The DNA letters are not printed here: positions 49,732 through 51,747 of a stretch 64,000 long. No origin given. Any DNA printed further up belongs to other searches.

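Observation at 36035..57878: Expanded periplasmic oxidative glycoside-processing (3-keto-glycoside-type) locus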

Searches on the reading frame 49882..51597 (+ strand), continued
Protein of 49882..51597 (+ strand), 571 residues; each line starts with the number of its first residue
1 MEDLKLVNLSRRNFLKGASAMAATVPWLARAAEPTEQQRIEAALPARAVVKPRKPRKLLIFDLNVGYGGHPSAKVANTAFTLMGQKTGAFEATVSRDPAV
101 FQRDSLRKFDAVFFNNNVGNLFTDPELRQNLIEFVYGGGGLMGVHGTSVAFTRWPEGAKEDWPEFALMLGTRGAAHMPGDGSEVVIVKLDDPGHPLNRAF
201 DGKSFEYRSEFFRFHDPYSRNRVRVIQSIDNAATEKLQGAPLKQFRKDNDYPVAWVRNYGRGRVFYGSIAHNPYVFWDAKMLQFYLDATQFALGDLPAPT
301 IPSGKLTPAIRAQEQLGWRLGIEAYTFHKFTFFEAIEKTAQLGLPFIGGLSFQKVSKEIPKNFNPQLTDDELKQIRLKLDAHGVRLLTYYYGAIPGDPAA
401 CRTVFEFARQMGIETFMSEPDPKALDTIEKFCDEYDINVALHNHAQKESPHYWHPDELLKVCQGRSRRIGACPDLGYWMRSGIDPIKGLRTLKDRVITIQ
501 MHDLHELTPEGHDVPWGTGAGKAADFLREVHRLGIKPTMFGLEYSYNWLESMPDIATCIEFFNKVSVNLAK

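Call 74: find_encoding_contigs(protein=P0337, flank=6000, max_places=1)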
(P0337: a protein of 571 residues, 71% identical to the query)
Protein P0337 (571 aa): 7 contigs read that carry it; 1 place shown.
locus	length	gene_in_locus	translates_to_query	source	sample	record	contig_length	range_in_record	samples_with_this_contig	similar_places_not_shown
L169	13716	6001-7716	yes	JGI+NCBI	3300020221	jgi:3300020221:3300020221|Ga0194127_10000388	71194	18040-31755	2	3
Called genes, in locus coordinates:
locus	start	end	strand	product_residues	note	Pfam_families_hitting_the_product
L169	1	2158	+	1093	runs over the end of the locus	PF02837:Glyco_hydro_2_N, PF00754:F5_F8_type_C, PF22633:F5_F8_type_C_2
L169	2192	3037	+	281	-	PF04951:Peptidase_M55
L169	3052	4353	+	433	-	PF01408:GFO_IDH_MocA, PF19051:GFO_IDH_MocA_C2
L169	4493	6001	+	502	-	PF01408:GFO_IDH_MocA, PF19051:GFO_IDH_MocA_C2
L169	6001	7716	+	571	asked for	PF06283:ThuA, PF01261:AP_endonuc_2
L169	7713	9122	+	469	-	PF01408:GFO_IDH_MocA, PF19051:GFO_IDH_MocA_C2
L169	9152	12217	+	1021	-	PF13646:HEAT_2, PF13517:FG-GAP_3, PF01839:FG-GAP (weak)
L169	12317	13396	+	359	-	PF00294:PfkB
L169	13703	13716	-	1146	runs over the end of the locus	PF19805:DUF6288, PF13646:HEAT_2, PF03629:SASA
